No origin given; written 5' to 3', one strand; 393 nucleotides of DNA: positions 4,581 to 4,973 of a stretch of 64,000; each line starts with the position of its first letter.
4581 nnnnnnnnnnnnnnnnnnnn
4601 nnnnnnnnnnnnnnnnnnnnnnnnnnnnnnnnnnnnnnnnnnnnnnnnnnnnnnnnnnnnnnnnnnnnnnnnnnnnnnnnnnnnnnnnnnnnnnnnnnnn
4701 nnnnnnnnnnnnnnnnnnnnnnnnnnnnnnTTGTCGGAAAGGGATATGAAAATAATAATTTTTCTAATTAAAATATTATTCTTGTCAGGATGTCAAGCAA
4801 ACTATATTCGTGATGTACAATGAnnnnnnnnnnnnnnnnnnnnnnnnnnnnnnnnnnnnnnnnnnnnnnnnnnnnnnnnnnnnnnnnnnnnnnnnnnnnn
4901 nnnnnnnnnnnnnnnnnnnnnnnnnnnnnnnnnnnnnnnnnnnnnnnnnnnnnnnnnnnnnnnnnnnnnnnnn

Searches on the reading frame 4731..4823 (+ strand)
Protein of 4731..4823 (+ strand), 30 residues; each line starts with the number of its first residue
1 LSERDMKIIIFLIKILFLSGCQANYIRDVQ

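Call 61: search_protein_families(library=pfam, proteins=[window:4731-4823:+], max_evalue=0.01)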
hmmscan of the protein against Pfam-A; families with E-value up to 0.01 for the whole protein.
window:4731-4823:+ (30 aa): 1 family
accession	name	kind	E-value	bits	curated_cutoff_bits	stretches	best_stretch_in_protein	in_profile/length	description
PF02402.22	Lysis_col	-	3.9e-08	33.4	27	1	7-30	5-31/49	Lysis protein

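Call 62: search_protein_families(library=ncbifam, proteins=[window:4731-4823:+], max_evalue=0.01)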
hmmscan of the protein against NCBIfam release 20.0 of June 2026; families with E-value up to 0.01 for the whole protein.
window:4731-4823:+ (30 aa): 0 families
